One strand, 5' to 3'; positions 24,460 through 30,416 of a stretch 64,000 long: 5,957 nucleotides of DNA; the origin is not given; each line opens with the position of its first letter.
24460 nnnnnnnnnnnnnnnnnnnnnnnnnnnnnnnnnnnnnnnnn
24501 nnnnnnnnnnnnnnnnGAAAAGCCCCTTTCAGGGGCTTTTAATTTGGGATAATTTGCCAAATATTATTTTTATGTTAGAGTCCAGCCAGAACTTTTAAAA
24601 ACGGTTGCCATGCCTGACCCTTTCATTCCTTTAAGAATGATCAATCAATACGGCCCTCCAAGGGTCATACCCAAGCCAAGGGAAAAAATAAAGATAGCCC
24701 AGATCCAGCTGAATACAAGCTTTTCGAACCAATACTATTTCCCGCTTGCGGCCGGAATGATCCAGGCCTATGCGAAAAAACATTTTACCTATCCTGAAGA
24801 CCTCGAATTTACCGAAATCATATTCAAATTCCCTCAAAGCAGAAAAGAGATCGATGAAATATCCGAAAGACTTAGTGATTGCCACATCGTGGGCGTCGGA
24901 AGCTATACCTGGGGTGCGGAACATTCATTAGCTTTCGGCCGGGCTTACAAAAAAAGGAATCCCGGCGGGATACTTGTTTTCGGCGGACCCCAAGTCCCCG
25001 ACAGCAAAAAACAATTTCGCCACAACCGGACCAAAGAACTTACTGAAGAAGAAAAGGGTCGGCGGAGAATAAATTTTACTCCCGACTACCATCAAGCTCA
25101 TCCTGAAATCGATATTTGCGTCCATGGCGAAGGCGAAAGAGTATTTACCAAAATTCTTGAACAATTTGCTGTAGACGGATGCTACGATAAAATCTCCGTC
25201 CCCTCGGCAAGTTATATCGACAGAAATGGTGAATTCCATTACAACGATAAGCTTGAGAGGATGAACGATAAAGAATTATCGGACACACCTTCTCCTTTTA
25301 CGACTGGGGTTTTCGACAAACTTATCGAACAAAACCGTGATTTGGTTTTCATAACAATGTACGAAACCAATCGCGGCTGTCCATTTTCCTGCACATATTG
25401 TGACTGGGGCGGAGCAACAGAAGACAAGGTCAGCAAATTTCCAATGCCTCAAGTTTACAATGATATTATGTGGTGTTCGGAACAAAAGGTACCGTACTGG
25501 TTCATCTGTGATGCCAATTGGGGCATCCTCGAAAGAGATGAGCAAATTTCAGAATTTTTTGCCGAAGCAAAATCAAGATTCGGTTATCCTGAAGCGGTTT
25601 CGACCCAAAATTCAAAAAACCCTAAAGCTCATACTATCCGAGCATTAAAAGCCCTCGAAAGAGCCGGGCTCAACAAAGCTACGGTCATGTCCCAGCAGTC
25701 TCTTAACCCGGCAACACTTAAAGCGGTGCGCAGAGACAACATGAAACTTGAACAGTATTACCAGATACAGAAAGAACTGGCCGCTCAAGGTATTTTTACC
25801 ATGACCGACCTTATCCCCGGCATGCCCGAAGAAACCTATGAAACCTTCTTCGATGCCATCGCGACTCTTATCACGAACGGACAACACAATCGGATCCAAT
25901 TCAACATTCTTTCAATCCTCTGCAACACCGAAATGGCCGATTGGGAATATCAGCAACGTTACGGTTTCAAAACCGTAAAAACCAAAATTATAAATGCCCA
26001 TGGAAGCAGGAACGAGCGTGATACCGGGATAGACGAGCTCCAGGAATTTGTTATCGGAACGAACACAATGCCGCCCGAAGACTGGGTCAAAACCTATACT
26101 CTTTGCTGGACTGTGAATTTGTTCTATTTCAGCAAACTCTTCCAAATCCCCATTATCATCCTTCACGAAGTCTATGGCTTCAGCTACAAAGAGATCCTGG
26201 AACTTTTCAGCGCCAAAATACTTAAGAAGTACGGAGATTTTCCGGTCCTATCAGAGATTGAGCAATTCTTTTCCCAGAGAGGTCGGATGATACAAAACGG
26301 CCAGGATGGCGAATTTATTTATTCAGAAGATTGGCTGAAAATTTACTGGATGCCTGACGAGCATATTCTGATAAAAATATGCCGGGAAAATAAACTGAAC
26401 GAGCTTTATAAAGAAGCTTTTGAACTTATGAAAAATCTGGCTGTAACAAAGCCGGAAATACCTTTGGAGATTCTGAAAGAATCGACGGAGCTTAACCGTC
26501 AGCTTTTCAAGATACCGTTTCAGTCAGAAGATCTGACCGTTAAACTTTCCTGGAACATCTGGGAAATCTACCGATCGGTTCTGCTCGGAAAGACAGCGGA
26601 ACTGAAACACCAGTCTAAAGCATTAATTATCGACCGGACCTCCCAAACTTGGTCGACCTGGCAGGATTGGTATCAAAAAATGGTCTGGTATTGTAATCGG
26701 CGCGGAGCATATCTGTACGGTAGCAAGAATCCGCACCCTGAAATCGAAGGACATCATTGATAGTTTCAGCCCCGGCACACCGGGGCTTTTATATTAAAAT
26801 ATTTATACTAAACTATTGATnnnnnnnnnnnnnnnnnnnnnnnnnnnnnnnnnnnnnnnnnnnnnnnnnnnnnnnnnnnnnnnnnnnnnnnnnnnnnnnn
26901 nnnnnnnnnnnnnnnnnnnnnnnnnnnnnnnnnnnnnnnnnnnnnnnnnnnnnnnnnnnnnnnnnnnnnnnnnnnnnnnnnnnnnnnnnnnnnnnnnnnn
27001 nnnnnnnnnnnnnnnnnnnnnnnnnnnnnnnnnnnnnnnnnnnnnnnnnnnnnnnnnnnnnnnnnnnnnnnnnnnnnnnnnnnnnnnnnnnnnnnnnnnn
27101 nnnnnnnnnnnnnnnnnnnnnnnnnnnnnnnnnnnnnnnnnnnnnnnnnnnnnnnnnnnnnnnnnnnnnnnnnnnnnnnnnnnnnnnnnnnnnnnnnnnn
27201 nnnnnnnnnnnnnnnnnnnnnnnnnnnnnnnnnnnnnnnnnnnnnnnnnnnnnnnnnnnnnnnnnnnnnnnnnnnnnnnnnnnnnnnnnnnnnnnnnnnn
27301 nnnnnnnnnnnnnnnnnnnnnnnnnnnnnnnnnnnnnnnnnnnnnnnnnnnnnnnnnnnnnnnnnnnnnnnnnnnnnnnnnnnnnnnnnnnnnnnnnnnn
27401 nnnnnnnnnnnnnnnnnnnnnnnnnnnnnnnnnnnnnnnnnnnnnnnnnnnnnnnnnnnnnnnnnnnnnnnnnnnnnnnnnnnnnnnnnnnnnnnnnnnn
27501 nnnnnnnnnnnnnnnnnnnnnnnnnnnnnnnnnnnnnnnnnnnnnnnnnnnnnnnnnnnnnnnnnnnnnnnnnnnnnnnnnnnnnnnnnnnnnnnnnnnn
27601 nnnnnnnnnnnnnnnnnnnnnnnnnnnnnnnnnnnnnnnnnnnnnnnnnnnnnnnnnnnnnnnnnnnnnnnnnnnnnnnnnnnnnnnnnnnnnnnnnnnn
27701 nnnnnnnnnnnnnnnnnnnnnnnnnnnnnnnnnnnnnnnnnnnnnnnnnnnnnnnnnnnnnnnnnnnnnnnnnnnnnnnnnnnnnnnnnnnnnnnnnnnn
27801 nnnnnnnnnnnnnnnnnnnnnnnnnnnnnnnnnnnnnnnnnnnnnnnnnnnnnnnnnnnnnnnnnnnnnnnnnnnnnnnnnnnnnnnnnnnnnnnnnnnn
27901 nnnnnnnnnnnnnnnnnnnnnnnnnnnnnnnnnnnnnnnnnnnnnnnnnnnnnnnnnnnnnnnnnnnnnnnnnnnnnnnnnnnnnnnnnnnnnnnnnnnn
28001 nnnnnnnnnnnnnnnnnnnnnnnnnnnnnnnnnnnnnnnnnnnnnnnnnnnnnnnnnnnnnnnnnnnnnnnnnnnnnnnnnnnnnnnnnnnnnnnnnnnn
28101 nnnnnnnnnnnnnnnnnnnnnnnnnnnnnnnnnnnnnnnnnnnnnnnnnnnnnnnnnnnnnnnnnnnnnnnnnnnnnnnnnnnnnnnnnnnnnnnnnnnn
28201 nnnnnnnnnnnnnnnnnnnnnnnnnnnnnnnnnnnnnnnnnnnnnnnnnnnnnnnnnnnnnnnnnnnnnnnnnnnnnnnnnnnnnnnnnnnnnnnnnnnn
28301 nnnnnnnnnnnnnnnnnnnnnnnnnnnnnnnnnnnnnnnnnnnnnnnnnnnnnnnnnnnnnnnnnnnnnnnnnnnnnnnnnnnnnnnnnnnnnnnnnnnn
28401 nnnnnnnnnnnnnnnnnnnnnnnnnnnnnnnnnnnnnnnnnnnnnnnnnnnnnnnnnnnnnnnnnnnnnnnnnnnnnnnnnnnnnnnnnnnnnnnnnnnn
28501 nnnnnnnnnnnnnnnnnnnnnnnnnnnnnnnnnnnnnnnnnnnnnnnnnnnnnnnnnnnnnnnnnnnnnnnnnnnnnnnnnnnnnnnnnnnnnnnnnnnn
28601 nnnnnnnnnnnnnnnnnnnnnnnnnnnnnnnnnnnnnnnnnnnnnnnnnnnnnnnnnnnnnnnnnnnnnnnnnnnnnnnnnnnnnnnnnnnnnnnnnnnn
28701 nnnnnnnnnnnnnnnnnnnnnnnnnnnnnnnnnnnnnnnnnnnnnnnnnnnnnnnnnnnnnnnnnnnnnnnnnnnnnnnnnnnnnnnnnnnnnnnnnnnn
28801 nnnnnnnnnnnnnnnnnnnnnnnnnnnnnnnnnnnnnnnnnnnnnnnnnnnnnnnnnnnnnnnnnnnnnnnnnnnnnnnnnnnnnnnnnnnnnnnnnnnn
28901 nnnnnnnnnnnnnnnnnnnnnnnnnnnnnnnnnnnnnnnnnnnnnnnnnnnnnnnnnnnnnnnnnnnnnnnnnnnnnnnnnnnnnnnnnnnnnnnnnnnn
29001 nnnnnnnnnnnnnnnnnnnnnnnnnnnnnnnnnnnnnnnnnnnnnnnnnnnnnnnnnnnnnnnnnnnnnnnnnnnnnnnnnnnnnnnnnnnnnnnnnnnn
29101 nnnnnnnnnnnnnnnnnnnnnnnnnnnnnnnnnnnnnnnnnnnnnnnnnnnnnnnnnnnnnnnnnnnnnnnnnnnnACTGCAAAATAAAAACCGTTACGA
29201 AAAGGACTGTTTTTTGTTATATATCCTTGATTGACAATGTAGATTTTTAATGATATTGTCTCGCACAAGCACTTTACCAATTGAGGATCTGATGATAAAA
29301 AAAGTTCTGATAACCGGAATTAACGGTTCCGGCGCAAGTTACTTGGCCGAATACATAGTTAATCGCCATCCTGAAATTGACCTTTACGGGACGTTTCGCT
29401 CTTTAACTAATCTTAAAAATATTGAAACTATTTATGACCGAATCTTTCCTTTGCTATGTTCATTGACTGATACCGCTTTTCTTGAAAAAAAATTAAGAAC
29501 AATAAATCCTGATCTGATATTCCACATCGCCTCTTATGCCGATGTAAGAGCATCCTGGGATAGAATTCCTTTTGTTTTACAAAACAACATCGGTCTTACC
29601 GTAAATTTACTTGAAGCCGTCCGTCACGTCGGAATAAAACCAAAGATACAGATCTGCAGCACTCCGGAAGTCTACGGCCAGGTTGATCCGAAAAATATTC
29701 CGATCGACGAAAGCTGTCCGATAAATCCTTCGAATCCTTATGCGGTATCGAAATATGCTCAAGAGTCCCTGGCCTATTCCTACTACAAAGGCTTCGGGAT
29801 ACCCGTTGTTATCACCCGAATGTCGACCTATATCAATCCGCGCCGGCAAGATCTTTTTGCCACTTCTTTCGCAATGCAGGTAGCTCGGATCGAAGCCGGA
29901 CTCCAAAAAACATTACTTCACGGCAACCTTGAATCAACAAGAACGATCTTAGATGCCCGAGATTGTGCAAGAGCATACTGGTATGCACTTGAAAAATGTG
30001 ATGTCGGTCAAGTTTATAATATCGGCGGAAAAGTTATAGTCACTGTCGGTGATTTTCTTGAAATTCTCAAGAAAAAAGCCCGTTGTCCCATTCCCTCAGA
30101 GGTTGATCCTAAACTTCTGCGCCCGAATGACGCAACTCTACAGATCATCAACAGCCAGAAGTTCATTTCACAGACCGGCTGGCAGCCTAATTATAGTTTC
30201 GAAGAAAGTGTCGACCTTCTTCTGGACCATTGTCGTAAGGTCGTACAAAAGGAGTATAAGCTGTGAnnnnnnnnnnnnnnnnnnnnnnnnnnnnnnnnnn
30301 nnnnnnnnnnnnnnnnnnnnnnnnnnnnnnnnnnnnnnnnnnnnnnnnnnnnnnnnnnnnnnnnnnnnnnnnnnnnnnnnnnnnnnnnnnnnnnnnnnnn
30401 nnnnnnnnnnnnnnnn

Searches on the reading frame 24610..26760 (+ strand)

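Call 58: search_protein_families(library=pfam, proteins=[window:24610-26760:+], max_evalue=0.00001)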
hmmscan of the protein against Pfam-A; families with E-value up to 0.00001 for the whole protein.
window:24610-26760:+ (716 aa): 1 family
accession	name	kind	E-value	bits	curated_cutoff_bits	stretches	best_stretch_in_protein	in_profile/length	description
PF04055.27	Radical_SAM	-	6e-10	40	29.5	1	252-417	2-163/166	Radical SAM superfamily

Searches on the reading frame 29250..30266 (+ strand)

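Call 58: search_protein_families(library=pfam, proteins=[window:29250-30266:+], max_evalue=0.00001)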
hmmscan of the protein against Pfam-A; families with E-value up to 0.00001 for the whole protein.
window:29250-30266:+ (338 aa): 3 families
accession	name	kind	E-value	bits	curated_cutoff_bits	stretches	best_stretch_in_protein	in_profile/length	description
PF16363.11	GDP_Man_Dehyd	-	1.3e-54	186.4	27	1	20-321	1-329/332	GDP-mannose 4,6 dehydratase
PF01370.27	Epimerase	-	9.7e-43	146.7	20.9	1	19-259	1-240/240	NAD dependent epimerase/dehydratase family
PF02719.21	Polysacc_synt_2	-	1e-06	28.6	20.2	1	19-136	1-127/293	Polysaccharide biosynthesis protein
